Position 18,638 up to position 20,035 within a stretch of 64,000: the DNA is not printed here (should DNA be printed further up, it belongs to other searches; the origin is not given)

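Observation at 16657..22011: Five-gene array of PKD+FISUMP lipoproteins interleaved with DUF4249-like lipoproteins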

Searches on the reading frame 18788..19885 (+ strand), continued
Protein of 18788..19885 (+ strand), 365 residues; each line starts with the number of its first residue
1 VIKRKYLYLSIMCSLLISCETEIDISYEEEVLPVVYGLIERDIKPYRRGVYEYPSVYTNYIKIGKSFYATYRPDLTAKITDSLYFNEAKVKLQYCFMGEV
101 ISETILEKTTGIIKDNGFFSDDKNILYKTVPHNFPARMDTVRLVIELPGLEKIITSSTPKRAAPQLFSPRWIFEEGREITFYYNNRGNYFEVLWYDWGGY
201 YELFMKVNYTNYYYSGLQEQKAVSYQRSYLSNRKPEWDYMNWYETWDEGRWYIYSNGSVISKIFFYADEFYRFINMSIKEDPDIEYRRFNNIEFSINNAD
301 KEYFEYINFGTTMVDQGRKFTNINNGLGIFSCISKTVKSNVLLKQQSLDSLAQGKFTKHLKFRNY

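Call 47: find_encoding_contigs(protein=P0002, flank=10000, max_places=3)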
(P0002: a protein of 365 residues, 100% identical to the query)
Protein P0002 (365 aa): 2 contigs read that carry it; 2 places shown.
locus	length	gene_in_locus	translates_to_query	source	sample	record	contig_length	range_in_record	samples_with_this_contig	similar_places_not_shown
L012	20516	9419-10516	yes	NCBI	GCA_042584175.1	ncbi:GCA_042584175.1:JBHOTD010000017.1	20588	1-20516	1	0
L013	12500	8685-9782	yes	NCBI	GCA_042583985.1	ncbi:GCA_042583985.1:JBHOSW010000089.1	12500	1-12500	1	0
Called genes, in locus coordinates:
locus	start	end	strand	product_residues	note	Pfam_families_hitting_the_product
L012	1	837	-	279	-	PF00158:Sigma54_activat, PF14532:Sigma54_activ_2 (weak)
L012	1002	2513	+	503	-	PF03264:Cytochrom_NNT, PF14522:Cytochrome_C7 (faint), PF03781:FGE-sulfatase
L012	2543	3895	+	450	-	PF01408:GFO_IDH_MocA, PF22725:GFO_IDH_MocA_C3 (faint)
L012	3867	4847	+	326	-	PF01261:AP_endonuc_2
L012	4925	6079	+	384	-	PF00890:FAD_binding_2, PF01134:GIDA, PF01266:DAO (weak), PF01494:FAD_binding_3, PF03486:HI0933_like (weak), PF07992:Pyr_redox_2, PF12831:FAD_oxidored (weak), PF22578:GGR_cat, +5 more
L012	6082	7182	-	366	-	PF02746:MR_MLE_N, PF13378:MR_MLE_C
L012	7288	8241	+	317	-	PF09603:Fib_succ_major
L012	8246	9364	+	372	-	-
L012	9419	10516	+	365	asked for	-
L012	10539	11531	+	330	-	PF18911:PKD_4 (weak), PF09603:Fib_succ_major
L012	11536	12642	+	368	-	-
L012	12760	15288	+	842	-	PF14870:PSII_BNR (faint), PF15902:Sortilin-Vps10 (weak), PF18962:Por_Secre_tail (weak)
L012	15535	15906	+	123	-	PF03965:Penicillinase_R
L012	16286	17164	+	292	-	PF05569:Peptidase_M56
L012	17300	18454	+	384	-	-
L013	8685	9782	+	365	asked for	-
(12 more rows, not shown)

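Call 56: search_protein_families(library=pfam, proteins=[P0033, P0037, P0004, P0010, P0014, P0016, P0027, P0053, P0054, P0055], max_evalue=1)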
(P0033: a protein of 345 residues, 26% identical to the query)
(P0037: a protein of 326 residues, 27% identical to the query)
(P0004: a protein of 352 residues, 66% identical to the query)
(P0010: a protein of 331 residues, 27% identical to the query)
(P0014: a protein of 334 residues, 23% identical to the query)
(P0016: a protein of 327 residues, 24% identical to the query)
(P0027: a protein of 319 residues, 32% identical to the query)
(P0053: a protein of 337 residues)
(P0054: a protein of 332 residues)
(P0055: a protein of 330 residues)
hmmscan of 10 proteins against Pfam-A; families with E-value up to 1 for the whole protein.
P0033 (345 aa): 1 family
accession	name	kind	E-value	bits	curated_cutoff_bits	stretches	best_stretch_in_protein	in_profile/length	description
PF14054.11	DUF4249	-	1.2e-08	35.3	28.5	1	26-303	8-262/269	Domain of unknown function (DUF4249)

P0037 (326 aa): 3 families
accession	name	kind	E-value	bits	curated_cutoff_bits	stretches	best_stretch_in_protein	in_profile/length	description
PF14054.11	DUF4249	-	2.6e-07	30.9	28.5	1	34-295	17-267/269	Domain of unknown function (DUF4249)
PF18341.7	PSA_CBD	-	0.052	13.9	27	1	152-189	10-47/60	PSA endolysin C-terminal cell wall binding domain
PF13311.11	DUF4080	-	0.091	13.4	22.9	1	192-263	58-126/188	Protein of unknown function (DUF4080)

P0004 (352 aa): 1 family
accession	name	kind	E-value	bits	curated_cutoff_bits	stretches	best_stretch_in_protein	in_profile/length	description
PF14054.11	DUF4249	-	2.6e-05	24.3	28.5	1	103-325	66-268/269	Domain of unknown function (DUF4249)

P0010 (331 aa): 0 families

P0014 (334 aa): 2 families
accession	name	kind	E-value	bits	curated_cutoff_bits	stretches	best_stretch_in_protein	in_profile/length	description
PF14054.11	DUF4249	-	1.8e-05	24.9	28.5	1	23-303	4-262/269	Domain of unknown function (DUF4249)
PF10342.15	Kre9_KNH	-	0.11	13.7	24.6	0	91-143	26-80/94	Kre9/KNH-like N-terminal Ig-like domain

P0016 (327 aa): 0 families

P0027 (319 aa): 2 families
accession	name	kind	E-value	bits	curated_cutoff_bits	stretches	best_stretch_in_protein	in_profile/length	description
PF14054.11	DUF4249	-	4.1e-06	27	28.5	1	32-294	17-266/269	Domain of unknown function (DUF4249)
PF08139.17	LPAM_1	-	0.022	15.6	20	1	1-17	1-17/18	Prokaryotic membrane lipoprotein lipid attachment site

P0053 (337 aa): 1 family
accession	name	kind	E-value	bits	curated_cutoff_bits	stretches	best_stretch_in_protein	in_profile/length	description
PF14054.11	DUF4249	-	0.00052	20.1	28.5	1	16-297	7-262/269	Domain of unknown function (DUF4249)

P0054 (332 aa): 1 family
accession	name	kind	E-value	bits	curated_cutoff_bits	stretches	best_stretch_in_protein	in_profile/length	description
PF14054.11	DUF4249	-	3.9e-07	30.4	28.5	1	28-300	10-262/269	Domain of unknown function (DUF4249)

P0055 (330 aa): 1 family
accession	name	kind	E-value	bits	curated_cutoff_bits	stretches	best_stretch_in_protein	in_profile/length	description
PF14054.11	DUF4249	-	0.025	14.6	28.5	0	276-298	240-262/269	Domain of unknown function (DUF4249)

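Call 57: search_protein_families(library=pfam, proteins=[L006:5564-5998:+, L006:4840-5457:+], max_evalue=0.1)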
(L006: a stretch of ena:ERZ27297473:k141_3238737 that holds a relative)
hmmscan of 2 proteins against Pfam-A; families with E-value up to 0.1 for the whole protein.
L006:5564-5998:+ (144 aa): 1 family
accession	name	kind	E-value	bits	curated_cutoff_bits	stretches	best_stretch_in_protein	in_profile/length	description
PF23194.1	NOMO_5th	-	0.071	14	27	0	78-100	35-58/89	NOMO fifth transthyretin-like domain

L006:4840-5457:+ (205 aa): 2 families
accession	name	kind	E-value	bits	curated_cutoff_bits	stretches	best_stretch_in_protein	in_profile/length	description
PF14424.12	Toxin-deaminase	-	0.0017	18.9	29.6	1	88-120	108-139/146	The BURPS668_1122 family of deaminases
PF01639.22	v110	-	0.02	15.2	25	1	99-143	37-85/104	Viral family 110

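Call 93: find_encoding_contigs(protein=P0048, flank=5000, max_places=3)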
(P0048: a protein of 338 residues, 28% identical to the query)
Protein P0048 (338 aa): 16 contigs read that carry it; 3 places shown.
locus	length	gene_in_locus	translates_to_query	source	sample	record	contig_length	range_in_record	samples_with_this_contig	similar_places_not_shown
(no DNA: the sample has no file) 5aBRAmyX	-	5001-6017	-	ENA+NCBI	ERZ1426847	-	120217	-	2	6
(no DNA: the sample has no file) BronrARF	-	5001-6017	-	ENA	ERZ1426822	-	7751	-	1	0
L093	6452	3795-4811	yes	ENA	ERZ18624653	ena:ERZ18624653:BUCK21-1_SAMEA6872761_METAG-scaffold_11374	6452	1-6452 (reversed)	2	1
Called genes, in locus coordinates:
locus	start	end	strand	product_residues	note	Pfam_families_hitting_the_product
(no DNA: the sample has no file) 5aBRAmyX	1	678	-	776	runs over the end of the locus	PF13620:CarboxypepD_reg, PF13715:CarbopepD_reg_2, PF07715:Plug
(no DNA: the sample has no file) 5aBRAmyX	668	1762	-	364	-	PF14054:DUF4249 (weak)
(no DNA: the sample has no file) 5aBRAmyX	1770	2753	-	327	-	PF18911:PKD_4 (faint), PF09603:Fib_succ_major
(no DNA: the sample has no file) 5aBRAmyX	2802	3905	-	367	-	PF05448:AXE1 (faint), PF22244:GCE_fung (weak)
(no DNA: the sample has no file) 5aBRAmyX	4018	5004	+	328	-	PF09603:Fib_succ_major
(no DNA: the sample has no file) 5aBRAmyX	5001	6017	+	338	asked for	-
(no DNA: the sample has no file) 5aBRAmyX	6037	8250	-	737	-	PF17678:Glyco_hydro_92N, PF07971:Glyco_hydro_92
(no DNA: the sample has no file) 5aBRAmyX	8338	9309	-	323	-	PF00480:ROK, PF02685:Glucokinase (weak)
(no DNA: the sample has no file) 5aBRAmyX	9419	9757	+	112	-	PF00403:HMA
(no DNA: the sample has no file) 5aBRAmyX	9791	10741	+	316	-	PF12838:Fer4_7 (weak), PF13183:Fer4_8 (faint), PF13237:Fer4_10 (weak), PF13247:Fer4_11, PF00037:Fer4 (weak), PF12797:Fer4_2 (weak), PF12837:Fer4_6 (weak), PF12838:Fer4_7 (weak), +2 more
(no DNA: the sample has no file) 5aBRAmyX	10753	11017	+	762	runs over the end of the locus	PF03916:NrfD, PF00034:Cytochrom_C (faint), PF13442:Cytochrome_CBB3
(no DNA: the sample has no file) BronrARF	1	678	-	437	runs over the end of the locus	?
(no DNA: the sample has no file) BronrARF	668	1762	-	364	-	PF14054:DUF4249 (weak)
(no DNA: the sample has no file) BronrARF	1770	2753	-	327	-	PF18911:PKD_4 (faint), PF09603:Fib_succ_major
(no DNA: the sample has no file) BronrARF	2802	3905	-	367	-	PF05448:AXE1 (faint), PF22244:GCE_fung (weak)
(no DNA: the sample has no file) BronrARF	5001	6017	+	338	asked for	-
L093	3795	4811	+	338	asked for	-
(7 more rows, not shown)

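Call 94: find_encoding_contigs(protein=P0030, flank=5000, max_places=2)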
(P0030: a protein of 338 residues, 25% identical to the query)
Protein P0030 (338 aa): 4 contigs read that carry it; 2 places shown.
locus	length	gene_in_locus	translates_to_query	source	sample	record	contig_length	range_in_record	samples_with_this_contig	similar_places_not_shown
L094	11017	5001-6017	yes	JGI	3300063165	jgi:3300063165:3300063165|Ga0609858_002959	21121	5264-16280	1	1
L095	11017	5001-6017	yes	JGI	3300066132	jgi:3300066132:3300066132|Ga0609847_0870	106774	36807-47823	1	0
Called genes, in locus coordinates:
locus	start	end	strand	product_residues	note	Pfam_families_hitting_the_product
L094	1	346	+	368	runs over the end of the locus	PF12679:ABC2_membrane_2, PF12698:ABC2_membrane_3, PF01061:ABC2_membrane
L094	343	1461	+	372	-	PF12679:ABC2_membrane_2, PF12698:ABC2_membrane_3, PF01061:ABC2_membrane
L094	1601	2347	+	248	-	PF03741:TerC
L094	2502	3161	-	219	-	PF00849:PseudoU_synth_2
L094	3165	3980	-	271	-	PF02548:Pantoate_transf, PF13714:PEP_mutase (weak)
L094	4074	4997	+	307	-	-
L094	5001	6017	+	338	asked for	-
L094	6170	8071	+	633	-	PF00012:HSP70, PF06723:MreB_Mbl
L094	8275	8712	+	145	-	-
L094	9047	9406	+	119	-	-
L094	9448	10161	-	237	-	PF00657:Lipase_GDSL, PF13472:Lipase_GDSL_2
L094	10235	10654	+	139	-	PF01643:Acyl-ACP_TE, PF20791:Acyl-ACP_TE_C (weak), PF13279:4HBT_2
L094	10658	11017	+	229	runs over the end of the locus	-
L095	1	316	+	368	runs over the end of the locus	PF12679:ABC2_membrane_2, PF12698:ABC2_membrane_3, PF01061:ABC2_membrane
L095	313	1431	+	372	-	PF12679:ABC2_membrane_2, PF12698:ABC2_membrane_3, PF01061:ABC2_membrane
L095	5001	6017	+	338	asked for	-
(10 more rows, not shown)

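Call 95: find_encoding_contigs(protein=P0041, flank=5000, max_places=2)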
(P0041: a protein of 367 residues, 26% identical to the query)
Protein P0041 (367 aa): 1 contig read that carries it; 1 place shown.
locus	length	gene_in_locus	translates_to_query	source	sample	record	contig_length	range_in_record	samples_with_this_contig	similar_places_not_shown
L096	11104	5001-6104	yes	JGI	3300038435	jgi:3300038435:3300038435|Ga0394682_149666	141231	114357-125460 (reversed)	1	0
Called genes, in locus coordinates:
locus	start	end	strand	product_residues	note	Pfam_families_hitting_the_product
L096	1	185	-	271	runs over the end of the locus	PF01547:SBP_bac_1, PF12849:PBP_like_2, PF13531:SBP_bac_11, PF12727:PBP_like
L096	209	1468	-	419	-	PF07396:Porin_O_P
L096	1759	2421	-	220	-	PF00849:PseudoU_synth_2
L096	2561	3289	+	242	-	-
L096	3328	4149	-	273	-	PF02548:Pantoate_transf, PF13714:PEP_mutase (weak)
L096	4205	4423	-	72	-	-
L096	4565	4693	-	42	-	-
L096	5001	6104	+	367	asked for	-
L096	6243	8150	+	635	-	PF00012:HSP70, PF06723:MreB_Mbl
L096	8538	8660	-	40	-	-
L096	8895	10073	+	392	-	PF01590:GAF, PF00512:HisKA, PF02518:HATPase_c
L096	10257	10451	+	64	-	PF00313:CSD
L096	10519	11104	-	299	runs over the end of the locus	-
